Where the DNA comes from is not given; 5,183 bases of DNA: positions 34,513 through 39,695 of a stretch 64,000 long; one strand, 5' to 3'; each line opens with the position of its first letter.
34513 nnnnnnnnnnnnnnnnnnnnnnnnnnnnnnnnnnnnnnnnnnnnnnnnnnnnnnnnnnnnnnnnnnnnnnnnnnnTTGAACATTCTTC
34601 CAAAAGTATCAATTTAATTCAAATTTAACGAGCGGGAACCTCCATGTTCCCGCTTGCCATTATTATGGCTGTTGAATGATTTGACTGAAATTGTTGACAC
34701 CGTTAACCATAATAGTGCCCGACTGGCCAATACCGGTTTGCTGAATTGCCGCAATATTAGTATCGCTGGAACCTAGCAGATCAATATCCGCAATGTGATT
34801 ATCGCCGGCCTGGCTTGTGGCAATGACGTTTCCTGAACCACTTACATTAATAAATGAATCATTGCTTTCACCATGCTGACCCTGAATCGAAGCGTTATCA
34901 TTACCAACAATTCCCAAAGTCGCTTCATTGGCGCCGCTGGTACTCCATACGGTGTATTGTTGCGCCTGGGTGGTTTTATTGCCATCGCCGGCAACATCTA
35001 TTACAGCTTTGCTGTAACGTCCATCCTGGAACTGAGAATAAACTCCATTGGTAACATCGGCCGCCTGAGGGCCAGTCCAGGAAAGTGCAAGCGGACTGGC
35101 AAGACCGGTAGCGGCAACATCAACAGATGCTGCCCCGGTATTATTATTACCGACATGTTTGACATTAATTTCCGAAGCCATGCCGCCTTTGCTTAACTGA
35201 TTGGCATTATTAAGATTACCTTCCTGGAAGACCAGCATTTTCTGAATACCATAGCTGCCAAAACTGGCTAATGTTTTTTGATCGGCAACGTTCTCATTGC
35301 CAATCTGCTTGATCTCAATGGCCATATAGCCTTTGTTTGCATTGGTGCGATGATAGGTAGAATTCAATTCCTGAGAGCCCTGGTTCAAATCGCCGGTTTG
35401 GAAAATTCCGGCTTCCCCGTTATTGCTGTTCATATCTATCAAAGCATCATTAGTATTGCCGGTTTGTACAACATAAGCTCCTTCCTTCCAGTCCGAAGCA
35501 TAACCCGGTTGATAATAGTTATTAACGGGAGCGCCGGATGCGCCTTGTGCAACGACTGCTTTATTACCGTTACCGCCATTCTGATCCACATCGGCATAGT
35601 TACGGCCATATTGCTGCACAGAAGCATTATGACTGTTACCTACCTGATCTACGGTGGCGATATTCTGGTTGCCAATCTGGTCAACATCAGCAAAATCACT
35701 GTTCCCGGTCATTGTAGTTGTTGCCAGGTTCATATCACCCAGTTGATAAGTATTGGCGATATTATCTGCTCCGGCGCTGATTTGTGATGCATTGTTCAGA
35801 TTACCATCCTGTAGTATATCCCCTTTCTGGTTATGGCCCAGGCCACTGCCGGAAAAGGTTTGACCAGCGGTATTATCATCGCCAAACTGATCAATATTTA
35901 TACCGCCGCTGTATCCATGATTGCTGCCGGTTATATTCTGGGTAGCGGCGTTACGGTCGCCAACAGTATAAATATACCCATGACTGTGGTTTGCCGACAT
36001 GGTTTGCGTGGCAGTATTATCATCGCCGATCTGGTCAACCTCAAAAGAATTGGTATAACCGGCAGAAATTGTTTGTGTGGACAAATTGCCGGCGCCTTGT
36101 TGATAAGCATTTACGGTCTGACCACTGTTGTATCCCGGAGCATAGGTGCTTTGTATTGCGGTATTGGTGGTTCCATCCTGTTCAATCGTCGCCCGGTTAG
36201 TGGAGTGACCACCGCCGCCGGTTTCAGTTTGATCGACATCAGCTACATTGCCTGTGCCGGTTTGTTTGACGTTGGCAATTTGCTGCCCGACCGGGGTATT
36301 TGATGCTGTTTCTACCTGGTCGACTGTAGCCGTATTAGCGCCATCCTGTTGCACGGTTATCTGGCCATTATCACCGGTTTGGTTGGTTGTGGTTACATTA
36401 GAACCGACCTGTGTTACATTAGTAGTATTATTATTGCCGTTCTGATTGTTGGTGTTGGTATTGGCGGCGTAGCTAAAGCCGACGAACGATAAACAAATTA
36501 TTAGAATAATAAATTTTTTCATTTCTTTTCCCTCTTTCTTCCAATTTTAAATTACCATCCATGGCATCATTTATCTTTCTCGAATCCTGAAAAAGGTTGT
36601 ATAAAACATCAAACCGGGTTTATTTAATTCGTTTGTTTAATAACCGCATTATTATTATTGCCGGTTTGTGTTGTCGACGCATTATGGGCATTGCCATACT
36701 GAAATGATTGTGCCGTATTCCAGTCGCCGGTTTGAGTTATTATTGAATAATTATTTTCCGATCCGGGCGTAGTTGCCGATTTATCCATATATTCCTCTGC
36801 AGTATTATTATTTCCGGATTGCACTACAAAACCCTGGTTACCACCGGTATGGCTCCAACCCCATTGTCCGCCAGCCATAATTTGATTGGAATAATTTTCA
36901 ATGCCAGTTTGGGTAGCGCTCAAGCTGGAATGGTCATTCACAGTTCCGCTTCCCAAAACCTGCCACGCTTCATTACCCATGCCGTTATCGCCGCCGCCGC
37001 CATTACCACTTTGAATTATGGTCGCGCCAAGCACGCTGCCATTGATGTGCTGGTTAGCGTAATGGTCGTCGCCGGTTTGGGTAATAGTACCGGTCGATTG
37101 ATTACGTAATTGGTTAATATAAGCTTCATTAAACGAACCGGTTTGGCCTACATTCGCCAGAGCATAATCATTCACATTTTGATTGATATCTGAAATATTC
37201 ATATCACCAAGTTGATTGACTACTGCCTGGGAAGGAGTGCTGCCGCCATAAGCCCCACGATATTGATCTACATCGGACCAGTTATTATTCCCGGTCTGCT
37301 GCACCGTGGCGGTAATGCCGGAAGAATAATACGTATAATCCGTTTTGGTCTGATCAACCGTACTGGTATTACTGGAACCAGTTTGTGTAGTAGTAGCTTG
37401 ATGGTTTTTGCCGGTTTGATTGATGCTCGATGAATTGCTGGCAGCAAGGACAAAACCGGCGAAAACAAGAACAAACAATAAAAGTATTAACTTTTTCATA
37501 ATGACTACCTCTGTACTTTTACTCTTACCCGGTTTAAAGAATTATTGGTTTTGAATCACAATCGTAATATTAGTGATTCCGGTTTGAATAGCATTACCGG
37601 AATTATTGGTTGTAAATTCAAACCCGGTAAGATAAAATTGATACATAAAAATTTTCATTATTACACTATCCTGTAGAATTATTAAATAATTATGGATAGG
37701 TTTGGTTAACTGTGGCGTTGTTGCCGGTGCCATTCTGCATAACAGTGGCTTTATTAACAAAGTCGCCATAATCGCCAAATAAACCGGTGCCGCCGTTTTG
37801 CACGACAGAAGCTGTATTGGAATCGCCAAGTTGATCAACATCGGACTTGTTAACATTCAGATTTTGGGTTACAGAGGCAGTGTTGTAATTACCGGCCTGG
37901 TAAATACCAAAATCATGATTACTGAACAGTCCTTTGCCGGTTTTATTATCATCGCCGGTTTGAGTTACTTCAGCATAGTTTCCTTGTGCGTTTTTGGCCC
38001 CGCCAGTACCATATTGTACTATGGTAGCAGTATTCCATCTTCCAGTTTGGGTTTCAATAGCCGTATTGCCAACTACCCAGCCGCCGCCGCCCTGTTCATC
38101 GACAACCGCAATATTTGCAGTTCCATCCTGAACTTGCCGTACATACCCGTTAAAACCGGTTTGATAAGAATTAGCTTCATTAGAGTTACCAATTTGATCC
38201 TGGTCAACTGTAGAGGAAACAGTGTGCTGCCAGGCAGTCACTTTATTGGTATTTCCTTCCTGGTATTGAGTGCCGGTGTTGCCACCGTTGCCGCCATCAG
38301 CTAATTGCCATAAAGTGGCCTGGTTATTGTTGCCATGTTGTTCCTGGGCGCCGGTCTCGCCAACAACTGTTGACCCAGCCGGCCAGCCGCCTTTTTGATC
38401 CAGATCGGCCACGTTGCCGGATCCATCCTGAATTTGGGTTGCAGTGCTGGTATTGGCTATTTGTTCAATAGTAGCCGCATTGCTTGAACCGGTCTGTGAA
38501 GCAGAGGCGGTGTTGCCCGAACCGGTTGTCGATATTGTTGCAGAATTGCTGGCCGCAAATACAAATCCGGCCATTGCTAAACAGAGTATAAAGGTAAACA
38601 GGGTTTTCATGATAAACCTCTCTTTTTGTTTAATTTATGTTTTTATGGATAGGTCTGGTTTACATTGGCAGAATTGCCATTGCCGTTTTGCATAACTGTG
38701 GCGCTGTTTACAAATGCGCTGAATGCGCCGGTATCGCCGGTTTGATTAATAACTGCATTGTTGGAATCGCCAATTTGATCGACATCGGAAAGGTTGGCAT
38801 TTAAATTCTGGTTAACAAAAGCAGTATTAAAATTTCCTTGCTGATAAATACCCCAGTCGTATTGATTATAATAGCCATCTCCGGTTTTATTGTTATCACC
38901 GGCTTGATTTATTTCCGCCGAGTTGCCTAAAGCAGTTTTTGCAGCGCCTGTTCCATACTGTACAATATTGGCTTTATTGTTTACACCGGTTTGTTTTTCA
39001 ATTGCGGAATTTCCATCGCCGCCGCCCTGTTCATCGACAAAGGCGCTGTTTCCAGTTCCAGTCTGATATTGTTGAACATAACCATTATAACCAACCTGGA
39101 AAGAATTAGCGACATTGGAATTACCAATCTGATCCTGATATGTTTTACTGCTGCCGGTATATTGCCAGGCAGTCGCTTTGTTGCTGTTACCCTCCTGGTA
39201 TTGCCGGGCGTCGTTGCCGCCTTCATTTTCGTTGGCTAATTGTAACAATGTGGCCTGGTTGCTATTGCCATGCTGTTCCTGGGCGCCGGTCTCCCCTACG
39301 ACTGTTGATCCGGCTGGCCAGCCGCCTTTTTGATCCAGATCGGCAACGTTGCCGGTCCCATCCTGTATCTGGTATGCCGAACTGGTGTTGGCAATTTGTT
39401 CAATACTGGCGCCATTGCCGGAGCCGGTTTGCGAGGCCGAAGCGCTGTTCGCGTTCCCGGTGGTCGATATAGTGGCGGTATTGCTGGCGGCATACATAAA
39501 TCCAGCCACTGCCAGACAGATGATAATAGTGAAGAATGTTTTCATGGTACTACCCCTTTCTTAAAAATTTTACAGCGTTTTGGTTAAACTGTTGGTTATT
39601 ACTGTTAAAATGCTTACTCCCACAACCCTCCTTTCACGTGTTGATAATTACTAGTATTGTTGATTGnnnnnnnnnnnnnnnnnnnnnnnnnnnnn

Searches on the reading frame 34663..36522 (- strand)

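Call 18: search_protein_families(library=pfam, proteins=[window:34663-36522:-], max_evalue=0.001)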
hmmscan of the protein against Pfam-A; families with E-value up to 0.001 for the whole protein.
window:34663-36522:- (619 aa): 1 family
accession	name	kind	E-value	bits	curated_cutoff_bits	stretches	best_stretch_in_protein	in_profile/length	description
PF07012.17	Curlin_rpt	-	7.7e-14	51.8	20.7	1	273-306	1-34/34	Curlin associated repeat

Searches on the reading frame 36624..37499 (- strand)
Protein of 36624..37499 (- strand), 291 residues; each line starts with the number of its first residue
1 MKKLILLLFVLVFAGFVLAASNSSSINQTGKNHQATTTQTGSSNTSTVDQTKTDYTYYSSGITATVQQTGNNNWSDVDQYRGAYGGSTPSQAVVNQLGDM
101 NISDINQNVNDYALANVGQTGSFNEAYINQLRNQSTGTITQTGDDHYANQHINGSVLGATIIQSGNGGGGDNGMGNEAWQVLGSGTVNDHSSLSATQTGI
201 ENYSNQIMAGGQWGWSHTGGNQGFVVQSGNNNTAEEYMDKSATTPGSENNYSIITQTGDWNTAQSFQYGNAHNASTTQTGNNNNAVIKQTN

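Call 91: search_protein_families(library=pfam, proteins=[window:36624-37499:-], max_evalue=0.0001)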
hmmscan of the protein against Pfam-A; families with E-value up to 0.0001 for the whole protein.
window:36624-37499:- (291 aa): 2 families
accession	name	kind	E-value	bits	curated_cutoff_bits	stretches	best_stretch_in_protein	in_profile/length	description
PF07012.17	Curlin_rpt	-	5.6e-18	65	20.7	0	22-51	4-33/34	Curlin associated repeat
PF21827.1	New_glue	-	5.8e-05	23.2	31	1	1-67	1-63/94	New glue protein family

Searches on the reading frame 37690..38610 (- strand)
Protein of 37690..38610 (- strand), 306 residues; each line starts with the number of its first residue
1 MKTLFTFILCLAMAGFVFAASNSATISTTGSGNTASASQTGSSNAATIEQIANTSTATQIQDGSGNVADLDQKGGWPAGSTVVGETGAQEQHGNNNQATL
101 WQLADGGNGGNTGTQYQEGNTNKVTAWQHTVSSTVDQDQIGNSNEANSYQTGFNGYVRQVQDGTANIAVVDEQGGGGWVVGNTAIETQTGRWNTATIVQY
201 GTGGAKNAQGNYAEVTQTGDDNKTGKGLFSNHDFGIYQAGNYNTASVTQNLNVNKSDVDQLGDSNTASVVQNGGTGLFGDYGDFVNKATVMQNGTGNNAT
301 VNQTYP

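Call 91: search_protein_families(library=pfam, proteins=[window:37690-38610:-], max_evalue=0.0001)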
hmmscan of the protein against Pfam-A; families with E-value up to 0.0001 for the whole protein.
window:37690-38610:- (306 aa): 1 family
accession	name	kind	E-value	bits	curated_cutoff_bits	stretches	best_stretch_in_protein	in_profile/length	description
PF07012.17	Curlin_rpt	-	2.4e-21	75.8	20.7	0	211-249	4-32/34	Curlin associated repeat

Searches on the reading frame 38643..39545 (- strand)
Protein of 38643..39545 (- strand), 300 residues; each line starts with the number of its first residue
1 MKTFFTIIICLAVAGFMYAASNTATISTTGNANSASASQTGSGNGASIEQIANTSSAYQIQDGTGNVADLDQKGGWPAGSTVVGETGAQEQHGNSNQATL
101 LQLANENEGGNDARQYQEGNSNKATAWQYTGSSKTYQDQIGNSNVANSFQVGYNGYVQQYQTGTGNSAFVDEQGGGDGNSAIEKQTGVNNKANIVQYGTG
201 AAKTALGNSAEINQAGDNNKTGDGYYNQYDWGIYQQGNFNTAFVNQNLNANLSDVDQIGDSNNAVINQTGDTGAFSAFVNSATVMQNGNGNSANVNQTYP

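Call 91: search_protein_families(library=pfam, proteins=[window:38643-39545:-], max_evalue=0.0001)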
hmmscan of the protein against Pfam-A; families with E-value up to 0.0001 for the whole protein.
window:38643-39545:- (300 aa): 1 family
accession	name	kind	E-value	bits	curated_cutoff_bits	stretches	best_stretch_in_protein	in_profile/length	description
PF07012.17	Curlin_rpt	-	1.4e-21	76.5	20.7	0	21-50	3-32/34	Curlin associated repeat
